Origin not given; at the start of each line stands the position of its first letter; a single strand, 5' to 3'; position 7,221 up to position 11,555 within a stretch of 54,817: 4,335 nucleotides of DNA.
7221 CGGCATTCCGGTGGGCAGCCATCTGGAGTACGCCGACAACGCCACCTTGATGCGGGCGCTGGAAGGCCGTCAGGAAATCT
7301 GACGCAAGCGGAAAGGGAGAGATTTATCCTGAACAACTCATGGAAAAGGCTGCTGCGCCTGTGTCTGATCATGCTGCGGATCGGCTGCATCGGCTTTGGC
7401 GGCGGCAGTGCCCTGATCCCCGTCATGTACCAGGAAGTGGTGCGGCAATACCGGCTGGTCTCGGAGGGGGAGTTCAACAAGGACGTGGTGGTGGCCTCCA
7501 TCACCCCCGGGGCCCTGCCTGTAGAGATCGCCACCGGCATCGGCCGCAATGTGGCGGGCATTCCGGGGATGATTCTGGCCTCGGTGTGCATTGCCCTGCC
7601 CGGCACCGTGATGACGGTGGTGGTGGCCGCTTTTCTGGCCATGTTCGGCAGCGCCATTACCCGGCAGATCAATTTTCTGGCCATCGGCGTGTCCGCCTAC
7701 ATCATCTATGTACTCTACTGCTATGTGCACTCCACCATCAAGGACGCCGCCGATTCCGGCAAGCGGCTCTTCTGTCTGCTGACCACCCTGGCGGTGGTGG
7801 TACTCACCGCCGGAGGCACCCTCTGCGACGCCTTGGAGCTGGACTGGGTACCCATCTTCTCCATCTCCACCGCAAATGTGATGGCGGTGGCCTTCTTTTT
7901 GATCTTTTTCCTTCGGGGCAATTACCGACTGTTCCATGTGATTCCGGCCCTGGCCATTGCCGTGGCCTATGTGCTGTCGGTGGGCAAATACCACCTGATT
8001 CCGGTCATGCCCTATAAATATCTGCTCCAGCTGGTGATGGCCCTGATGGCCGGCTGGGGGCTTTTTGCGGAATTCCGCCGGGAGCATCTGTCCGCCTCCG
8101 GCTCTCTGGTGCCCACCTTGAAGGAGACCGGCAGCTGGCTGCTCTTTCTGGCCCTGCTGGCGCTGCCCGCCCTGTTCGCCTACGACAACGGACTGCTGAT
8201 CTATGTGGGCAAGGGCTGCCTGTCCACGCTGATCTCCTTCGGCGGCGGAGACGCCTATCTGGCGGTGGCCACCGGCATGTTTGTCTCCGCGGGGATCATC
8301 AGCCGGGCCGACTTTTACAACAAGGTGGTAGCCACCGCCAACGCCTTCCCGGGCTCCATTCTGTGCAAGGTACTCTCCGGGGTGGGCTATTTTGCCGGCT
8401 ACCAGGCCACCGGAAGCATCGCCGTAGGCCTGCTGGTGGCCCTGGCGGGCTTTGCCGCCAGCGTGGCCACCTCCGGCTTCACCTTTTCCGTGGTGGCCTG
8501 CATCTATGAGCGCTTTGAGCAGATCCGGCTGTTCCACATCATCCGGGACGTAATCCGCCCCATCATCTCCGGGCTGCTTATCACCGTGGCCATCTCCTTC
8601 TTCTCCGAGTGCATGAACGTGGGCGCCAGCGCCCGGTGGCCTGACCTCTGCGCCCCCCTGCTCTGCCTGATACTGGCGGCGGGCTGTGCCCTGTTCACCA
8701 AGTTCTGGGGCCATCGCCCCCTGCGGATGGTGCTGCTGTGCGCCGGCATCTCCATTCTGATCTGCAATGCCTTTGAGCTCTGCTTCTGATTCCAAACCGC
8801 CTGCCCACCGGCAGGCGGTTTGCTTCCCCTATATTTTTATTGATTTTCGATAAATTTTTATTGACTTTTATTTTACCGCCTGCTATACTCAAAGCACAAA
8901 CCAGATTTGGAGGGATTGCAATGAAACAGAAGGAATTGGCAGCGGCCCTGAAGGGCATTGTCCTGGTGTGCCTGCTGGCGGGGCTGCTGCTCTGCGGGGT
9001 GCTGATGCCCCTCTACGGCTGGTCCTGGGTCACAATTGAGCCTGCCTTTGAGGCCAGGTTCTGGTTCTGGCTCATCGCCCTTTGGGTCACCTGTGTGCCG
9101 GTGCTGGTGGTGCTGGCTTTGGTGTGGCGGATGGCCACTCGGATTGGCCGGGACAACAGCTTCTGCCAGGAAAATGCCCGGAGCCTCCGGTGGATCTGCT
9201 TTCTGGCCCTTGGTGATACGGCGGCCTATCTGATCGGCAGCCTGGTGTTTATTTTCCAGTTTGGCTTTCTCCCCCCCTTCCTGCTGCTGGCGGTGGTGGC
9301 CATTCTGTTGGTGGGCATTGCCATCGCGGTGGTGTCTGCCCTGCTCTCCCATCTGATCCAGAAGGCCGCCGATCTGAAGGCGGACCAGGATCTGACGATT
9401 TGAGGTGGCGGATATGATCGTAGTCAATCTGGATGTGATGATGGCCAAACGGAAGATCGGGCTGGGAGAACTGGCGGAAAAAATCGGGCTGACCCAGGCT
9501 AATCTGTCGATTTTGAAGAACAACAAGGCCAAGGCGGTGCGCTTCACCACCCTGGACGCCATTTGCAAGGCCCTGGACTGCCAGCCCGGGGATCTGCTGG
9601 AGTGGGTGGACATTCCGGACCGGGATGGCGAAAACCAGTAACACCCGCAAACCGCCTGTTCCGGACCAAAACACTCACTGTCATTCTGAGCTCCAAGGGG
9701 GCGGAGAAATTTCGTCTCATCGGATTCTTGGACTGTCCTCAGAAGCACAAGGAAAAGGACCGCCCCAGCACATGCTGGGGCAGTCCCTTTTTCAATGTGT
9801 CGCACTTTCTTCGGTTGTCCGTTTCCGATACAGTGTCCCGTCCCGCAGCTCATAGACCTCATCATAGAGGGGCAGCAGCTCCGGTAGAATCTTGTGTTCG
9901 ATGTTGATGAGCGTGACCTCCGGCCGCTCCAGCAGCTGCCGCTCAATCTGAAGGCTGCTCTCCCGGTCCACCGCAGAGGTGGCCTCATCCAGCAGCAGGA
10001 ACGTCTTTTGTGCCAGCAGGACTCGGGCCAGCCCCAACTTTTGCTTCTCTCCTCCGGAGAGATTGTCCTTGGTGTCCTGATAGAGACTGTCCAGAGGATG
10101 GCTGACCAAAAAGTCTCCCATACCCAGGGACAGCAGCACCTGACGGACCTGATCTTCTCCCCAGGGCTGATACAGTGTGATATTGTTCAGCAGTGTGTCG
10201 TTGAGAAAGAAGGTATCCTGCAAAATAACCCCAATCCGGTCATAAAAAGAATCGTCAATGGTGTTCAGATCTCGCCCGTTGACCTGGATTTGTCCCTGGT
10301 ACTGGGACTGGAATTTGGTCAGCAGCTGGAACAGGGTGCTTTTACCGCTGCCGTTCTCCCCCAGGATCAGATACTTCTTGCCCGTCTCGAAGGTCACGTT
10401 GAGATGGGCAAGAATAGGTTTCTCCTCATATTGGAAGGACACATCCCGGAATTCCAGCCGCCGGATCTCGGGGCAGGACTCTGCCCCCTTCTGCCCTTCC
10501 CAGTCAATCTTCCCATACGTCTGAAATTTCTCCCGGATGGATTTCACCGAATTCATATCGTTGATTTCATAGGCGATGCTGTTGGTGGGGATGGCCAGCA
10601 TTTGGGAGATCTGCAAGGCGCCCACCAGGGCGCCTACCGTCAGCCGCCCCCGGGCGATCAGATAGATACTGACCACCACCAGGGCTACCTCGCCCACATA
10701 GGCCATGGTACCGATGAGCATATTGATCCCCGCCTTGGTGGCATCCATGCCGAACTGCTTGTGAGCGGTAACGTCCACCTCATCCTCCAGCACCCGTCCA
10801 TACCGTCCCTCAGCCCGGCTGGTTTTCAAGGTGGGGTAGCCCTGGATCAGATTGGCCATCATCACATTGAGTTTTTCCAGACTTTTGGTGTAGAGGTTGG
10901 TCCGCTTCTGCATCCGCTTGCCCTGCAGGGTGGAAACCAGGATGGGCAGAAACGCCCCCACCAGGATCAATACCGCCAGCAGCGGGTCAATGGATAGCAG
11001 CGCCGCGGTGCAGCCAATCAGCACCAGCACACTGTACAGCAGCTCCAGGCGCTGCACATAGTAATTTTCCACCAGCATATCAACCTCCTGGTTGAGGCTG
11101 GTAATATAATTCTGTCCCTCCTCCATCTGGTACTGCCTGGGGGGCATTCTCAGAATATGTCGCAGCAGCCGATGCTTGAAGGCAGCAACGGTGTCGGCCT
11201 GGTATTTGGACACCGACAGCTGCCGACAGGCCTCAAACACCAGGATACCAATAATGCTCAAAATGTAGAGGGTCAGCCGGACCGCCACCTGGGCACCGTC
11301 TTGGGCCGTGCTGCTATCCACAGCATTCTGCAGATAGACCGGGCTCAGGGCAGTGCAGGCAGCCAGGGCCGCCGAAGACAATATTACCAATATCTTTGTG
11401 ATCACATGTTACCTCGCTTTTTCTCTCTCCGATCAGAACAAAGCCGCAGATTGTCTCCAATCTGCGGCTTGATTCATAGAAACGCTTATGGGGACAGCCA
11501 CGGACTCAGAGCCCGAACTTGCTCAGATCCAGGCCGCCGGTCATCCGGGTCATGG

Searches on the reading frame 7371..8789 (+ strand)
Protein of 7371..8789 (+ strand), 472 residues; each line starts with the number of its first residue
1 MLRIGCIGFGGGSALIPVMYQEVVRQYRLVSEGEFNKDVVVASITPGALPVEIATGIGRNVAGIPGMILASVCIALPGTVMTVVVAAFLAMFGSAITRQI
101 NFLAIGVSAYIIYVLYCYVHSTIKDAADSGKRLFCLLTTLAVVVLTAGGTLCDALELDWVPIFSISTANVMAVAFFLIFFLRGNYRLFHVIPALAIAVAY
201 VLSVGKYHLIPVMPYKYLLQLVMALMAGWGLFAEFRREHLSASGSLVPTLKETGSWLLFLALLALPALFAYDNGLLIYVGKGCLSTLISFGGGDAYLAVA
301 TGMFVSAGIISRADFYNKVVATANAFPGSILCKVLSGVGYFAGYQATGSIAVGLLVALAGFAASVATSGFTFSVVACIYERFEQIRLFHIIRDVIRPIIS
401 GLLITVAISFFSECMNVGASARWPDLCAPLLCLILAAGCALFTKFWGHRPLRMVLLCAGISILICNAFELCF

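Call 53: search_protein_families(library=pfam, proteins=[window:7371-8789:+], max_evalue=0.00001)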
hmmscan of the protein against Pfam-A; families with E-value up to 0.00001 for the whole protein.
window:7371-8789:+ (472 aa): 1 family
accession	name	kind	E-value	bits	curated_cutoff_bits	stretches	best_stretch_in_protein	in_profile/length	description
PF02417.20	Chromate_transp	-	4.3e-35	121.6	28.6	2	1-184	7-151/166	Chromate transporter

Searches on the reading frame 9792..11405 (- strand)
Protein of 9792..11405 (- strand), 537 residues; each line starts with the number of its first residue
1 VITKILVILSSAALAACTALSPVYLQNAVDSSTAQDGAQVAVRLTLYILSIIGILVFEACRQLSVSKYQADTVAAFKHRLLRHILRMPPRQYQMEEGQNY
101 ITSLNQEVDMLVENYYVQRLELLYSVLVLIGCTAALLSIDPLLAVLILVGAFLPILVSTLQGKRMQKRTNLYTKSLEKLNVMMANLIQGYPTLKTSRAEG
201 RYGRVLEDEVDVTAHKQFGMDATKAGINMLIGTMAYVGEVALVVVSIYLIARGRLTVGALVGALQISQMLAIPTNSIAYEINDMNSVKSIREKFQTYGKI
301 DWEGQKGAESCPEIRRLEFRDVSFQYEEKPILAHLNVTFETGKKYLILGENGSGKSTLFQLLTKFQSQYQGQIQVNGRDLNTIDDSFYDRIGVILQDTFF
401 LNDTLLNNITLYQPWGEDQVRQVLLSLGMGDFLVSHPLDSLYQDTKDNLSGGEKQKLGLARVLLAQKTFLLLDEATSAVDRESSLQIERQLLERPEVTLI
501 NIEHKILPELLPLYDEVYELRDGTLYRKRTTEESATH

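Call 53: search_protein_families(library=pfam, proteins=[window:9792-11405:-], max_evalue=0.00001)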
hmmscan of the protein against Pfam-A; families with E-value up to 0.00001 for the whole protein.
window:9792-11405:- (537 aa): 2 families
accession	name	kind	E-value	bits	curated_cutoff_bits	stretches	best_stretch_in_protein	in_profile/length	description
PF00005.33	ABC_tran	-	2.9e-29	102.9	25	1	333-477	2-137/137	ABC transporter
PF00664.28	ABC_membrane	-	1.8e-16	61.1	28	1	5-268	2-268/274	ABC transporter transmembrane region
